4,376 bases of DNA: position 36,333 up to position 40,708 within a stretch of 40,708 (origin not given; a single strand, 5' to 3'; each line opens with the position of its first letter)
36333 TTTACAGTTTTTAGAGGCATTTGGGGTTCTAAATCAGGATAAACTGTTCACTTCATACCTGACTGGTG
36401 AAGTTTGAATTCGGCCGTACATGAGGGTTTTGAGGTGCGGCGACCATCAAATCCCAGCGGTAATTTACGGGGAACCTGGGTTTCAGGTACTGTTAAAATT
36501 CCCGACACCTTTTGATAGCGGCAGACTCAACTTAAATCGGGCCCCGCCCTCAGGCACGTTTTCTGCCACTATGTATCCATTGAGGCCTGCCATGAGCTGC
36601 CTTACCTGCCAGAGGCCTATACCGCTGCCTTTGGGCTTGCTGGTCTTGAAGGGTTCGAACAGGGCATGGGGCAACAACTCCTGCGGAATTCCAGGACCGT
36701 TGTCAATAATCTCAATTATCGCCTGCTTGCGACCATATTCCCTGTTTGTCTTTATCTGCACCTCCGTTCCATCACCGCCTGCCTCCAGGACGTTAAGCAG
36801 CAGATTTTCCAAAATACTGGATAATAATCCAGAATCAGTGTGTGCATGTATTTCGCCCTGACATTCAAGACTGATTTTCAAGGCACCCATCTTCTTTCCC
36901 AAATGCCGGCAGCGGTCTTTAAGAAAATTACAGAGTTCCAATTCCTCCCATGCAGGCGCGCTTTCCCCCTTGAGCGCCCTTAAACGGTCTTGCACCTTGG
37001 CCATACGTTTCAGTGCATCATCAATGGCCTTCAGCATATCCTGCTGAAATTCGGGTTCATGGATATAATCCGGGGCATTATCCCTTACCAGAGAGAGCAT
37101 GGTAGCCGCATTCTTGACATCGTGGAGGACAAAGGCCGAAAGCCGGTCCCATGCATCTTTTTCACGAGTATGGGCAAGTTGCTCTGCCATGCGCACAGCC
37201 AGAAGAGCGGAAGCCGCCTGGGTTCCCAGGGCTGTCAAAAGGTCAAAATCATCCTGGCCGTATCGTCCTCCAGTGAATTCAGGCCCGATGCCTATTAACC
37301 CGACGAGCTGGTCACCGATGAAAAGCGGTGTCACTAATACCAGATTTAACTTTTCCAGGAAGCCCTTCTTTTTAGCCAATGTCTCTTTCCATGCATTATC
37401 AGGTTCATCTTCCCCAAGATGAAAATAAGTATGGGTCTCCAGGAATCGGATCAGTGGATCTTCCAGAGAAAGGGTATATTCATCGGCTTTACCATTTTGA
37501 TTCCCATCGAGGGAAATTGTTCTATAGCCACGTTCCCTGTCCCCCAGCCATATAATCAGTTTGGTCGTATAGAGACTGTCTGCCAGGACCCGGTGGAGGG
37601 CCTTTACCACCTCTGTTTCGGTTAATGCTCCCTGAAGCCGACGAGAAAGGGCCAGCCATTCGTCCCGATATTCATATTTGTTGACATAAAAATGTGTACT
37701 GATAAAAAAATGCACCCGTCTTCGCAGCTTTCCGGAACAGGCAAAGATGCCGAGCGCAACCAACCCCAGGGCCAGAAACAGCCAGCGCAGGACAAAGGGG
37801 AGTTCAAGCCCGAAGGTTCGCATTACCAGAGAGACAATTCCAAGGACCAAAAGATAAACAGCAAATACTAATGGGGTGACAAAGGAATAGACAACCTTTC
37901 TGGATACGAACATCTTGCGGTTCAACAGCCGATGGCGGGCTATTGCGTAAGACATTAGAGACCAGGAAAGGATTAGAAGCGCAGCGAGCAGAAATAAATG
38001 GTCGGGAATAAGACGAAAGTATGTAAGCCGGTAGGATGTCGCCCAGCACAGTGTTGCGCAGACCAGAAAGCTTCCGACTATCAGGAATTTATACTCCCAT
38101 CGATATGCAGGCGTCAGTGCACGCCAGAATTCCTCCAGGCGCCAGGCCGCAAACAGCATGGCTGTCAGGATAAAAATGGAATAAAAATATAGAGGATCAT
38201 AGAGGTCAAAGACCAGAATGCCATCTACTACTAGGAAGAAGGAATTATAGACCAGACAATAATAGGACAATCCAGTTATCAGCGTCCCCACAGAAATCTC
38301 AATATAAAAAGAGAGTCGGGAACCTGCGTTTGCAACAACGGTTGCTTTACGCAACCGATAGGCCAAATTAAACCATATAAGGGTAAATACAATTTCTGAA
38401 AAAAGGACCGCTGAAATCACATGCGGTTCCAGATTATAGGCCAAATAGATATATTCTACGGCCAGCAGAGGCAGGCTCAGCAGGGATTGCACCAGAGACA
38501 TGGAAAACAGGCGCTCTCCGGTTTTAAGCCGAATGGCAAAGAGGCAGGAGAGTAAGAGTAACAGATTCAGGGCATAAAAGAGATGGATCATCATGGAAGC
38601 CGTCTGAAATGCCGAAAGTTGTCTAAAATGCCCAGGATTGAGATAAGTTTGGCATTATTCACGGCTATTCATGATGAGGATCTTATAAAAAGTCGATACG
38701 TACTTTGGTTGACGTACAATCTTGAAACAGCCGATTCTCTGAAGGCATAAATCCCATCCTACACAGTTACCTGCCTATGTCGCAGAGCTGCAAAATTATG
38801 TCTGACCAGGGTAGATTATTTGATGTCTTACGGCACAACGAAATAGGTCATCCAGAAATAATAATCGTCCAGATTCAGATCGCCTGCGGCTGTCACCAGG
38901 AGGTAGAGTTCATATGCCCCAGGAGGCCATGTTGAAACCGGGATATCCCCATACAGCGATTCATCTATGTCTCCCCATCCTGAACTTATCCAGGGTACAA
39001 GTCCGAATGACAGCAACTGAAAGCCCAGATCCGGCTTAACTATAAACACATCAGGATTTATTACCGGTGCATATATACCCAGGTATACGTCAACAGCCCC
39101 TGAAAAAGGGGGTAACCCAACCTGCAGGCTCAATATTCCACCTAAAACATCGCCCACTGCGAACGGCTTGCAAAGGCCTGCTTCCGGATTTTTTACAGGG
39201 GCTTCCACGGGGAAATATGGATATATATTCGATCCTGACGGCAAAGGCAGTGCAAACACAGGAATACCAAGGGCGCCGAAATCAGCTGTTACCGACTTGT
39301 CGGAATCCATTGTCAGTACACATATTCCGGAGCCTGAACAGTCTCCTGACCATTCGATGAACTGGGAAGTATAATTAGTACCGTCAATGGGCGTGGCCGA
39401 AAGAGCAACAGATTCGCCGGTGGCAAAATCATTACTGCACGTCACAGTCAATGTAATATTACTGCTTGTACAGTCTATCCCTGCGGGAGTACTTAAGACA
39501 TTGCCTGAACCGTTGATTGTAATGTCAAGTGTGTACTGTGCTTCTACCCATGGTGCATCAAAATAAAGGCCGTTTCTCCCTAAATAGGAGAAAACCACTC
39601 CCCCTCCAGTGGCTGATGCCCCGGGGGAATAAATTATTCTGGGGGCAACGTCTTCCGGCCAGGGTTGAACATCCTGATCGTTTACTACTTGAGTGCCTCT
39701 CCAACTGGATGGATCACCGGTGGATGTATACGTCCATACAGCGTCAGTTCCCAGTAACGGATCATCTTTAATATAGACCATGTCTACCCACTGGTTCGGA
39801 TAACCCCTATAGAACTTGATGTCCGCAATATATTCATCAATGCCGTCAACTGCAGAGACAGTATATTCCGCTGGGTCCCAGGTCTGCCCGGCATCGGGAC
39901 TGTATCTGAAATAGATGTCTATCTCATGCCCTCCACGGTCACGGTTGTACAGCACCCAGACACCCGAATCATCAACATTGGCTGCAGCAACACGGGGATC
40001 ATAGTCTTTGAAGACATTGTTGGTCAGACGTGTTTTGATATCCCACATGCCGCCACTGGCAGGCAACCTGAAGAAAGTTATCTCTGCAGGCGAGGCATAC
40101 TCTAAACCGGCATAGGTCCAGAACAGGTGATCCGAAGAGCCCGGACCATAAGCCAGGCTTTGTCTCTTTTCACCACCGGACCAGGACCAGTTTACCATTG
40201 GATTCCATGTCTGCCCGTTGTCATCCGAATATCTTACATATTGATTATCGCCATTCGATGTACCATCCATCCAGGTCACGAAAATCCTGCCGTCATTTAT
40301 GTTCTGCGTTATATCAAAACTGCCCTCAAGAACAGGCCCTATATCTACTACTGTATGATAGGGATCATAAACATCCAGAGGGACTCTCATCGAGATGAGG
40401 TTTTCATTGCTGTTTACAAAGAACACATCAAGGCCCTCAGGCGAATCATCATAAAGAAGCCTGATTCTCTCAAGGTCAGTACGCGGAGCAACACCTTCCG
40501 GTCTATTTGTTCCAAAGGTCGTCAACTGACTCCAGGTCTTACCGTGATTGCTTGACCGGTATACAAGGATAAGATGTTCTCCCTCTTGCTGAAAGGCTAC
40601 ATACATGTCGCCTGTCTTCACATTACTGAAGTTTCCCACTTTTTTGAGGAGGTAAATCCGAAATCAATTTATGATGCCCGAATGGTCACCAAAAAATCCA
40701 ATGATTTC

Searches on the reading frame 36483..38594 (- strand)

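Call 20: search_protein_families(library=pfam, proteins=[window:36483-38594:-], max_evalue=0.00001)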
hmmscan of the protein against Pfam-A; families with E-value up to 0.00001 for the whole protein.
window:36483-38594:- (703 aa): 2 families
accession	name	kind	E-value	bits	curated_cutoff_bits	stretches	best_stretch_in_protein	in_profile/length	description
PF02518.31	HATPase_c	-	1.3e-19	71.1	26.4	1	587-694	2-110/111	Histidine kinase-, DNA gyrase B-, and HSP90-like ATPase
PF13492.12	GAF_3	-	7.7e-06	26.8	27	0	419-464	83-127/129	GAF domain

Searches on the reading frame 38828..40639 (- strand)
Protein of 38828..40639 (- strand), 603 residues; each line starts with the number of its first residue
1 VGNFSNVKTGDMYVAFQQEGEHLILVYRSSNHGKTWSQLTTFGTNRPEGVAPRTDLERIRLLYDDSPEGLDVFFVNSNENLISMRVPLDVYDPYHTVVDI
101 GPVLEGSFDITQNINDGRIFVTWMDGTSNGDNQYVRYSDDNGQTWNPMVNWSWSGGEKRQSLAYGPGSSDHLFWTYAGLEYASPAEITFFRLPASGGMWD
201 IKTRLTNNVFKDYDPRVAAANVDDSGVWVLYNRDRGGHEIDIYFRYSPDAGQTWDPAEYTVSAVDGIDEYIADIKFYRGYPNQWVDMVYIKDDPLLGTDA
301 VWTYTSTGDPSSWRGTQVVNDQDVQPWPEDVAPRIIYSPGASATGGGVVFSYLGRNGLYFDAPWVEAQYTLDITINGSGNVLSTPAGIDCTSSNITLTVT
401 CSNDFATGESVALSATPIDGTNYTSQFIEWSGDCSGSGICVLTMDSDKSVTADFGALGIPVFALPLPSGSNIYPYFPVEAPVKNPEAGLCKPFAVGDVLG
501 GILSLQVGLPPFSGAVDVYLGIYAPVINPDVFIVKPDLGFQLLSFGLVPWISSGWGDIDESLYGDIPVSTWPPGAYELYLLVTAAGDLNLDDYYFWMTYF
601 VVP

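Call 20: search_protein_families(library=pfam, proteins=[window:38828-40639:-], max_evalue=0.00001)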
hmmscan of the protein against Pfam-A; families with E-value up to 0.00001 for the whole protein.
window:38828-40639:- (603 aa): 2 families
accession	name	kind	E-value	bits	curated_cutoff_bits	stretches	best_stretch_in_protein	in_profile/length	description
PF02012.26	BNR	-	9.7e-08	31.3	27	0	137-146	2-11/12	BNR/Asp-box repeat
PF18998.6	Flg_new_2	-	1.6e-06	28.5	23.6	1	398-454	12-69/73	Divergent InlB B-repeat domain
